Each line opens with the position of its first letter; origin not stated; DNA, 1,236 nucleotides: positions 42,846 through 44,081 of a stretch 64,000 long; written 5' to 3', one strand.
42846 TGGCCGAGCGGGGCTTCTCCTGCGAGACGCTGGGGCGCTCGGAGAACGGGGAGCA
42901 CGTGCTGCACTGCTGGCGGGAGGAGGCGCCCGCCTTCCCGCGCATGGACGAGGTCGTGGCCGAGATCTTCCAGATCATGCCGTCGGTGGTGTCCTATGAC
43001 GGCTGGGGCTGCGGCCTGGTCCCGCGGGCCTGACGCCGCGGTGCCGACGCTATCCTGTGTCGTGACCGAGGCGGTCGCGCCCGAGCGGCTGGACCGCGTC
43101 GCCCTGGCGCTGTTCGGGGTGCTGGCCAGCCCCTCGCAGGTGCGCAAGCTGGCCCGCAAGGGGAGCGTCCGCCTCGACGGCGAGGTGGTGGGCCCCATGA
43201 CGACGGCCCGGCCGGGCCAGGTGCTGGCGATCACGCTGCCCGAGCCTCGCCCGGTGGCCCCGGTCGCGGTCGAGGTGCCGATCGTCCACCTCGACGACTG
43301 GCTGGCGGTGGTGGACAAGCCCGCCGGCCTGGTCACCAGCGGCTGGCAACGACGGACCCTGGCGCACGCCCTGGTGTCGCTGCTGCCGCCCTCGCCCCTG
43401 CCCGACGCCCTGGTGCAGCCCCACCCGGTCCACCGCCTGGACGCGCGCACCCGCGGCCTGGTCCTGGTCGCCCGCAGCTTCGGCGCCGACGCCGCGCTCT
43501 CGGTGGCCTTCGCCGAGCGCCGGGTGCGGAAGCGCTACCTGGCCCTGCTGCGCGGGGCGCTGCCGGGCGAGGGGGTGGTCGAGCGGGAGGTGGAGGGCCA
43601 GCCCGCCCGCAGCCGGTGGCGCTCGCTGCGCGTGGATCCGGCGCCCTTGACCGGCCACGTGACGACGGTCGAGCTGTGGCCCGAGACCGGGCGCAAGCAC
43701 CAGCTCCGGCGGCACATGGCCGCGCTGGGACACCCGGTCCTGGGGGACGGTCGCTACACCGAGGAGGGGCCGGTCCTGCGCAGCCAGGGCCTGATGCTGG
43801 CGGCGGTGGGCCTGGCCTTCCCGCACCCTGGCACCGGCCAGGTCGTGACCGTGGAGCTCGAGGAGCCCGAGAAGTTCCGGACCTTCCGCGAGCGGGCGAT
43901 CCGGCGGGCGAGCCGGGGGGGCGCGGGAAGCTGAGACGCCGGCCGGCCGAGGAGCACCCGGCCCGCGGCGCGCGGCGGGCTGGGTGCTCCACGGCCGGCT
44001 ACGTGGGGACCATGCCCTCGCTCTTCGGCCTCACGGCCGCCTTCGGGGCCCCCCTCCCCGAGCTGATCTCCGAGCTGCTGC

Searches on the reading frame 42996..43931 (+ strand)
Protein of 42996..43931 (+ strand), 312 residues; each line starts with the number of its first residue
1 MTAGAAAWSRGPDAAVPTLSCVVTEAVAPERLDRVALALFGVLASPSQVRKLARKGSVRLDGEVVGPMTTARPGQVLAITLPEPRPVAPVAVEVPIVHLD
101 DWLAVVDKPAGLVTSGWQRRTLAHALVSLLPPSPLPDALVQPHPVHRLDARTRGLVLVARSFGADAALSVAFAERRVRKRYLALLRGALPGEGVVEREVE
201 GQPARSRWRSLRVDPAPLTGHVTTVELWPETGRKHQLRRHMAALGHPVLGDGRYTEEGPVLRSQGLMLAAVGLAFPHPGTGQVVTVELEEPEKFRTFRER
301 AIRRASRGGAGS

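Call 99: search_protein_families(library=pfam, max_evalue=0.01, proteins=[window:42996-43931:+])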
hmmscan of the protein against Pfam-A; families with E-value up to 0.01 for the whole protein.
window:42996-43931:+ (312 aa): 2 families
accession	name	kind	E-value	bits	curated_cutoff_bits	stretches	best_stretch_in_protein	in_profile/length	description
PF00849.27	PseudoU_synth_2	-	3.9e-22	79.5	26.8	1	104-243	3-152/152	RNA pseudouridylate synthase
PF01479.30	S4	-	0.001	19.2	22.8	1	31-76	2-47/48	S4 domain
